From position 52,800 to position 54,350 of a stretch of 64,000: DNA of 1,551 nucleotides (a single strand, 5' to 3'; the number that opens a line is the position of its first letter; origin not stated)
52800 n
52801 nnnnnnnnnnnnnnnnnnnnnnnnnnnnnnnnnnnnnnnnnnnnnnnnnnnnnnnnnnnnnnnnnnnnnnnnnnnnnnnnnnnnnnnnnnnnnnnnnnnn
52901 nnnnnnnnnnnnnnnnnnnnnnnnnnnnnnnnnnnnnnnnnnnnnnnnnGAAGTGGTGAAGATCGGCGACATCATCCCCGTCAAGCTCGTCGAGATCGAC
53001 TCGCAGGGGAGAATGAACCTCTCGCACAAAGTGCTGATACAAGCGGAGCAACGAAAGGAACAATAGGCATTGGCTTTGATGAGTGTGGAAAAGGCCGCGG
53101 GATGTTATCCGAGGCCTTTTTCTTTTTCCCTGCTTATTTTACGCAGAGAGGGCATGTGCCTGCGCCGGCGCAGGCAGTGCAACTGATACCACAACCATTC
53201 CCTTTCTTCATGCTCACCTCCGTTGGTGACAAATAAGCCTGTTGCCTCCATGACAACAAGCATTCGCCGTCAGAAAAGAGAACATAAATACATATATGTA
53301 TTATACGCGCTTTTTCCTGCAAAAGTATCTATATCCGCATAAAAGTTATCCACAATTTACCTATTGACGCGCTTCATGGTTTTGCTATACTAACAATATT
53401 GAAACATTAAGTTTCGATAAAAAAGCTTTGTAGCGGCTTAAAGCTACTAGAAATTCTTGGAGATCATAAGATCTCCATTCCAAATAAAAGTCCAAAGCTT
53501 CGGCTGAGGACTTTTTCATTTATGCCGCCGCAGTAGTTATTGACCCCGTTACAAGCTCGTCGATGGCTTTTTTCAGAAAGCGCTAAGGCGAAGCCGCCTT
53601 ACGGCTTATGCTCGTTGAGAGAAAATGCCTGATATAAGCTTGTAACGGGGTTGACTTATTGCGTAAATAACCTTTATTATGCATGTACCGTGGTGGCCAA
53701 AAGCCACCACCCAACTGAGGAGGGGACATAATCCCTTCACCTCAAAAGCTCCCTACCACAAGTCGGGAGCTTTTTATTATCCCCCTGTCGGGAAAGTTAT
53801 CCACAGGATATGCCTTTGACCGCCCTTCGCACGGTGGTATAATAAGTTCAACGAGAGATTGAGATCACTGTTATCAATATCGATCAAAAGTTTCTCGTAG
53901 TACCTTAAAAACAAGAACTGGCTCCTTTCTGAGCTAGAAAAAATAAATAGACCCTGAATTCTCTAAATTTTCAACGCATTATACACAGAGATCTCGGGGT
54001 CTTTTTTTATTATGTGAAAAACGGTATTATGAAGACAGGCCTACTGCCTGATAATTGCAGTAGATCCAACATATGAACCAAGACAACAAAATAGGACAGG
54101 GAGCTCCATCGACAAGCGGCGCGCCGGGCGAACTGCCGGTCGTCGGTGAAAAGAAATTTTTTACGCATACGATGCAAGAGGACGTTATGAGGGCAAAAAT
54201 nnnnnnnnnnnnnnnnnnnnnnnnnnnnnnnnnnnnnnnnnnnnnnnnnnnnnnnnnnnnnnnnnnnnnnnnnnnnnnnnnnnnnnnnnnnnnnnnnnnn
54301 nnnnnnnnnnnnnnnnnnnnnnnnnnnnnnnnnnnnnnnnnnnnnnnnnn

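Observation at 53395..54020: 1 kb gene-free hub with three promoter-terminator units and no start codons (candidate sRNAs)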

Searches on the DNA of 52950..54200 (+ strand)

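Call 4: search_rna_families(source=window, start=52950, end=54200, threshold=evalue, max_evalue=10, show_alignments=3)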
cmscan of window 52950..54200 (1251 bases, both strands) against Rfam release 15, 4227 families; matches with E-value up to 10: 12.
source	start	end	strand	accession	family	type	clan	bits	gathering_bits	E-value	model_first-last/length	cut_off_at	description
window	53950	54053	-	RF02822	Srn266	Gene; sRNA;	-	21.5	63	1.1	1-112/112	no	Streptococcus RNA 266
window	53675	53780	+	RF01859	Phe_leader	Cis-reg; leader;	-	19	55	3.1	1-125/125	no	Phenylalanine leader peptide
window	53380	53515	+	RF01819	RsaD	Gene; sRNA;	-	18.6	50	1.5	1-189/189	no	RNA Staph. aureus D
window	53037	53125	+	RF02346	ar35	Gene; sRNA;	-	16.2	45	2.5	1-144/144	no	Alphaproteobacterial sRNA ar35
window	53088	53128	+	RF00489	ctRNA_p42d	Gene; antisense;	-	16.1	50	3.5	1-46/46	no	ctRNA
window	53935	54022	+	RF04128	MIR8562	Gene; miRNA;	-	15.2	211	6.2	87-162/242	no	MIR8562 microRNA precursor family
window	53112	53150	-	RF01100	PK-BYV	Cis-reg;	-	14.3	50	7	1-40/40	no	3'-terminal pseudoknot in BYV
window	53691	53709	-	RF00630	P26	Gene;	-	13.8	36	8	43-62/66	no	Pseudomonas sRNA P26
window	54050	54151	-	RF02171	RFPL3-AS1_1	Gene; lncRNA;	-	13.6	70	1.8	1-88/88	no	RFPL3 antisense RNA 1 conserved region 1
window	53691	53734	+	RF02975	DUF3800-XI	Gene; sRNA;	-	13.1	37.8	5.5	1-48/48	no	DUF3800-XI RNA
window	53103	53174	-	RF00191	SNORA57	Gene; snRNA; snoRNA; HACA-box;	-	12.9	40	4.1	1-149/149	no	Small nucleolar RNA SNORA57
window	53065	53207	+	RF01264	snR83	Gene; snRNA; snoRNA; HACA-box;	CL00023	12.4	75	5.4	28-202/308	no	Small nucleolar RNA snR83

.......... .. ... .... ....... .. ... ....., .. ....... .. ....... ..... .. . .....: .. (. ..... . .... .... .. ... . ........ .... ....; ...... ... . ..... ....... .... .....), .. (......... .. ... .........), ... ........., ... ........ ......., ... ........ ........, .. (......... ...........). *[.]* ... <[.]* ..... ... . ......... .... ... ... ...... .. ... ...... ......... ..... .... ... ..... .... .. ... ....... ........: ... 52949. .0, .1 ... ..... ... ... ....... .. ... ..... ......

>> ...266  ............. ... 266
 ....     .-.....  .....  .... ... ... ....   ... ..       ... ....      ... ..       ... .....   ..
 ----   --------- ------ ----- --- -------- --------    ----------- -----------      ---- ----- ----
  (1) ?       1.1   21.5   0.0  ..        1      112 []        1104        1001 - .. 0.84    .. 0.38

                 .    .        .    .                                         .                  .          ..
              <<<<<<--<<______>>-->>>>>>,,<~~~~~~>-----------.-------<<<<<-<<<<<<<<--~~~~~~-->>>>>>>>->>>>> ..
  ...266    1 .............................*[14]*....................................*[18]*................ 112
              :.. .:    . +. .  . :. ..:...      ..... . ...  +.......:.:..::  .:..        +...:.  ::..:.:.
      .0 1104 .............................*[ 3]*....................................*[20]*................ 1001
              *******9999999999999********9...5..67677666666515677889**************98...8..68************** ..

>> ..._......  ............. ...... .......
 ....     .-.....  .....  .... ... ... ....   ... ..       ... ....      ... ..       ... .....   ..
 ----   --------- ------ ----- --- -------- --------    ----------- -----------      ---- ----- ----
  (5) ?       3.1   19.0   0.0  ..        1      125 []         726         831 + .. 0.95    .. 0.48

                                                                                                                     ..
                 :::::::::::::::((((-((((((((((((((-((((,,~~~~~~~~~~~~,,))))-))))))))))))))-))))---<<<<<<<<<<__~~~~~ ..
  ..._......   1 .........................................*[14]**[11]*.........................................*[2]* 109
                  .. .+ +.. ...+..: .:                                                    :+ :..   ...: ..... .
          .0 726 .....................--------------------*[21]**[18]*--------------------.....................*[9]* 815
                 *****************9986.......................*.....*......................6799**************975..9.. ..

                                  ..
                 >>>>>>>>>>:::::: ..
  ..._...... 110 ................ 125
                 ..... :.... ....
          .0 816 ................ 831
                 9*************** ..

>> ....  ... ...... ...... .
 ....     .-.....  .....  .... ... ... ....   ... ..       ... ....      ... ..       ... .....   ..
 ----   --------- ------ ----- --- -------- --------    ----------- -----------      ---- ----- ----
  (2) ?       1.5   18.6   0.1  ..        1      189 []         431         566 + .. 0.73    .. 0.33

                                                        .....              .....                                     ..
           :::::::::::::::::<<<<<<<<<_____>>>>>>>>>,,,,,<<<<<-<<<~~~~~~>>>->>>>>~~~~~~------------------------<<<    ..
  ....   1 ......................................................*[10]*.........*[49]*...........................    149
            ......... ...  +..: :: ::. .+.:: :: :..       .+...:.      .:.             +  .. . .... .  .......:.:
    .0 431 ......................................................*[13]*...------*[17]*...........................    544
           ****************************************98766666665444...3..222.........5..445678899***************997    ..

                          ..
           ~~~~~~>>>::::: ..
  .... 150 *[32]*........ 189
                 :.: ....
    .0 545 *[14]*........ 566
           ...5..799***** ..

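Call 44: build_rna_model(alignment_id=A2)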
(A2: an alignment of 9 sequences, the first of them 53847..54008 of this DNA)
Model R1 built from alignment A2 (9 sequences, 181 columns); structure: RNAalifold consensus.
model positions 165; base pairs 33; branch points 2; effective number of sequences 2.09; information 0.59 bits per position. Calibrated on 0.2 Mb of random sequence (short: E-values are rough).
structure used (alignment columns):
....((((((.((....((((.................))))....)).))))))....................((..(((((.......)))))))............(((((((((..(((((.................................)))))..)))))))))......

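Call 45: search_with_rna_model(model_id=R1, sources=[window, L001, L002, L003, L004, L005, L006, L007, L008, L009, L010, L011, L012, L013, L014, L015, L016, L017, L018, L019, L020, L021, L022, L023, L024, L025, L026, L027, L028, L029, L030, L031, L032, L033, L034, L035, L036, L037, L038, L039, L040, L041, L042, L043, L044, L045, L046, L047, L048, L049, L050, L051, L052, L053, L054, L055, L056, L057, L058, L059, L060, L061, L062, L063, L064, L065, L066, L067, L068, L069, L070, L071, L072, L073, L074, L075, L076, L077, L078, L079, L080, L082, L083, L084, L086, L087, L088, L089, L090, L091, L092], max_evalue=1)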
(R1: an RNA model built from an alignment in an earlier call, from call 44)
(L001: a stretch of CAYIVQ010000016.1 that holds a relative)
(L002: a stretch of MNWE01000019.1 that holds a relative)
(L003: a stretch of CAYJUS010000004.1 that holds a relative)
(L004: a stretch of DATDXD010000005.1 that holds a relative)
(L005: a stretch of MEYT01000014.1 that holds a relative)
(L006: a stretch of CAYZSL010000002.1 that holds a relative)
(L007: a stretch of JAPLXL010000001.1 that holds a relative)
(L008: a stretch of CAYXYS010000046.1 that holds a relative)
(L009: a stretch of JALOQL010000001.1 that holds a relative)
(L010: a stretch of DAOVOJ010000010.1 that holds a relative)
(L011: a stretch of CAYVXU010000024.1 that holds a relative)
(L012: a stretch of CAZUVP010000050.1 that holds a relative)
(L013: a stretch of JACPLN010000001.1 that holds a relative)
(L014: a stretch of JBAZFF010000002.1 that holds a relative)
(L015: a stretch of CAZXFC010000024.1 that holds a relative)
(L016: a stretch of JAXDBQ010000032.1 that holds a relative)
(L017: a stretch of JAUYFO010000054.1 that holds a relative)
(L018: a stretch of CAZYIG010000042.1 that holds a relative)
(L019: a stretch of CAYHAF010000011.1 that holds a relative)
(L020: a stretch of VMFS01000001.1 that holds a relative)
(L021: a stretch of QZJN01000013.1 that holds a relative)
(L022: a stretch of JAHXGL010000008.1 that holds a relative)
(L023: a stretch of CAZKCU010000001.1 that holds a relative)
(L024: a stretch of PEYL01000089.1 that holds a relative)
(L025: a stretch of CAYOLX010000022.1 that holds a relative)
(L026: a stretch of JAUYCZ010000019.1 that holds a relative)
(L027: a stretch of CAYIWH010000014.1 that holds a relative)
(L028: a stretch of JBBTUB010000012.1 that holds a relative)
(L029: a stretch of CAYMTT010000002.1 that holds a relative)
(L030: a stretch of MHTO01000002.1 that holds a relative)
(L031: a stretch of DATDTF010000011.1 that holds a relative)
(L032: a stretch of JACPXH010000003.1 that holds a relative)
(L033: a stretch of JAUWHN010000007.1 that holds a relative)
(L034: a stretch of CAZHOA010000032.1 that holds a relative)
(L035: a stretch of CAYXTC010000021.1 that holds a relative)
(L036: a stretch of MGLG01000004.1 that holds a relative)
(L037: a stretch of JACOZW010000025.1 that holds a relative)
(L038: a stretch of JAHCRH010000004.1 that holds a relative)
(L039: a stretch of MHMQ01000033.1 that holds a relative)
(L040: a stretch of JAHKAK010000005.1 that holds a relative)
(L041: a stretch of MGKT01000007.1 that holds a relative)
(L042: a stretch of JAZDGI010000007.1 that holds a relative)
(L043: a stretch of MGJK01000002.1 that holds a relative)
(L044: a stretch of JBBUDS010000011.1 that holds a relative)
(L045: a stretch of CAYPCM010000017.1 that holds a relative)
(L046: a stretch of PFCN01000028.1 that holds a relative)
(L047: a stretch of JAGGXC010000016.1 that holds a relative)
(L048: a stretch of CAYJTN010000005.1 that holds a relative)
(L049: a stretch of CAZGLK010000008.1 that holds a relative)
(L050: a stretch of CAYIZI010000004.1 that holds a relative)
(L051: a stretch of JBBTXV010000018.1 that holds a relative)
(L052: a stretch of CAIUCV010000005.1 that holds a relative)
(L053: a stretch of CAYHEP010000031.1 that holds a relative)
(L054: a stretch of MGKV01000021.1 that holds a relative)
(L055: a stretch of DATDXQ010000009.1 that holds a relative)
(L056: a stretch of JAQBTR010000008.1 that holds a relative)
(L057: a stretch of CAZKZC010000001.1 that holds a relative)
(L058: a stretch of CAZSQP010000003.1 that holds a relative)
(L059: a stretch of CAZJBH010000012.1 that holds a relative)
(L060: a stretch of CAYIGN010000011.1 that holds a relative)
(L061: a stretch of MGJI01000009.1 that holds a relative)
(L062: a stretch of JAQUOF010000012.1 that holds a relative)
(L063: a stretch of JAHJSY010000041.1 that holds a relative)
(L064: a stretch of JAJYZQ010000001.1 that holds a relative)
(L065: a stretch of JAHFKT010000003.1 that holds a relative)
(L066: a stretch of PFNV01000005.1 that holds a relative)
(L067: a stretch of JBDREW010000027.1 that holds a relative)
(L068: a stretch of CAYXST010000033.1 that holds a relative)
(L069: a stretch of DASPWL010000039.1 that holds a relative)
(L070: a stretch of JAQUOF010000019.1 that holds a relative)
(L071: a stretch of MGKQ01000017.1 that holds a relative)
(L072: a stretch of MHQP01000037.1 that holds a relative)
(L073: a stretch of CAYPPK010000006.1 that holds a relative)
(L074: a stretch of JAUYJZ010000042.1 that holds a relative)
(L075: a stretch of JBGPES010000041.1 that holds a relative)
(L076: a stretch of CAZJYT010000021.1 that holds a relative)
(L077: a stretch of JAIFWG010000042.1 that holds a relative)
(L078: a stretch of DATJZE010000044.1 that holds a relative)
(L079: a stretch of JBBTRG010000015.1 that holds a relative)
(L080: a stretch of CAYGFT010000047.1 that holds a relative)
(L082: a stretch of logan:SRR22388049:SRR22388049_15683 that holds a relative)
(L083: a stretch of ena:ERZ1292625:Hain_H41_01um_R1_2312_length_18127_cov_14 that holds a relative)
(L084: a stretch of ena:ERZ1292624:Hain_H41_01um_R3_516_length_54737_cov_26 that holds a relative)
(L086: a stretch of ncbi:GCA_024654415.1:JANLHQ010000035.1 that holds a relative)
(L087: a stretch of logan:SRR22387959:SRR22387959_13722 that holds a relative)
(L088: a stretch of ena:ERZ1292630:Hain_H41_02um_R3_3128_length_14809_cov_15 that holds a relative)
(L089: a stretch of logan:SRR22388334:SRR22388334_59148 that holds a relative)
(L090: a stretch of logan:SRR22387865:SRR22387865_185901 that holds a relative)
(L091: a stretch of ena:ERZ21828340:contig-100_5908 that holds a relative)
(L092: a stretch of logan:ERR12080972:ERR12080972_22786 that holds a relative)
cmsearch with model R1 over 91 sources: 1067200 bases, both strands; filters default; matches with E-value up to 1: 27.
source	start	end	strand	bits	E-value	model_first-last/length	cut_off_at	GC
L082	3035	3202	+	183.4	1.2e-36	1-165/165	no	0.35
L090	7775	7942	+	183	1.5e-36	1-165/165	no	0.36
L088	10974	11137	+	176.9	3.2e-35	1-165/165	no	0.35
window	53847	54008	+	175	8.4e-35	1-165/165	no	0.35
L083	10822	10983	+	172.3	3.1e-34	1-165/165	no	0.35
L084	4351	4512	+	172.3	3.1e-34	1-165/165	no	0.35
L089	10781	10945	+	169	1.6e-33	1-165/165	no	0.36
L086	7241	7404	+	143.6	5.2e-28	1-165/165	no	0.34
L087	8751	8920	+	103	3.3e-19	1-165/165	no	0.36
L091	4517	4684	+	98.2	3.6e-18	1-165/165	no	0.38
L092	3237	3404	+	98.2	3.6e-18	1-165/165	no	0.38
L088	11068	11177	-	33.4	0.00038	1-165/165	no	0.34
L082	3135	3273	-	29.8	0.0023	1-165/165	no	0.35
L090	7875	7952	-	29.3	0.003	1-165/165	no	0.29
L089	10878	11008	-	28.3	0.0051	1-165/165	no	0.31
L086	7336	7475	-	27.9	0.006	1-165/165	no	0.34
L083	10922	10988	-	27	0.0096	94-159/165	no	0.3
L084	4451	4517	-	27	0.0096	94-159/165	no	0.3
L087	8851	8968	-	22.9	0.074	1-165/165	no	0.32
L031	6957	7129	+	19.7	0.35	1-165/165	no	0.42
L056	5360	5467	+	18.9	0.54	1-165/165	no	0.4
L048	3176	3328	+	18.6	0.64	1-165/165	no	0.33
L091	4617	4740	-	18.3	0.74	1-165/165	no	0.32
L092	3337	3460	-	18.3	0.74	1-165/165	no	0.32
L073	6203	6337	-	17.8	0.95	1-165/165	no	0.46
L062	1324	1458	-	17.7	0.99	1-165/165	no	0.27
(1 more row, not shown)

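Call 49: search_with_rna_model(model_id=R1, sources=[L093, L094, L095], max_evalue=10, filters=off)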
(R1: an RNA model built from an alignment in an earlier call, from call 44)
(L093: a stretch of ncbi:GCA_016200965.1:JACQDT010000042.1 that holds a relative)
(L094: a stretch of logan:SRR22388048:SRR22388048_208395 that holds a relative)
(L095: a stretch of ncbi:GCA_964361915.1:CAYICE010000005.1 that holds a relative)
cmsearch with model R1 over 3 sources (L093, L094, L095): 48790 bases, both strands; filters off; matches with E-value up to 10: 12.
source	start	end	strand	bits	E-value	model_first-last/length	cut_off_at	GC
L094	3950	4069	+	17.4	0.053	1-165/165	no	0.45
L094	2342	2491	+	16.4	0.085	1-165/165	no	0.41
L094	2451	2545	-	10.8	1.4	1-165/165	no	0.28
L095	12227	12391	+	9.4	2.8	1-165/165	no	0.47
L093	18717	18751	-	9.3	3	60-93/165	no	0.4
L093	12066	12147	+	9.1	3.3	1-165/165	no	0.38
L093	8618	8656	-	9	3.4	55-93/165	no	0.46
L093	13596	13741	+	8.2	5.2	1-165/165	no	0.46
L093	6330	6482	-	8.2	5.2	1-165/165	no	0.44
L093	18859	18901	+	7.9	5.9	111-153/165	no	0.19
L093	13748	13876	+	7.8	6.1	1-165/165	no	0.36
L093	13679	13789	-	6.9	9.9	1-165/165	no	0.35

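Call 97: build_rna_model(alignment_id=A3)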
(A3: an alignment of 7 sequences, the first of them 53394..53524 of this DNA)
Model R2 built from alignment A3 (7 sequences, 137 columns); structure: RNAalifold consensus.
model positions 131; base pairs 28; branch points 3; effective number of sequences 1.56; information 0.591 bits per position. Calibrated on 0.2 Mb of random sequence (short: E-values are rough).
structure used (alignment columns):
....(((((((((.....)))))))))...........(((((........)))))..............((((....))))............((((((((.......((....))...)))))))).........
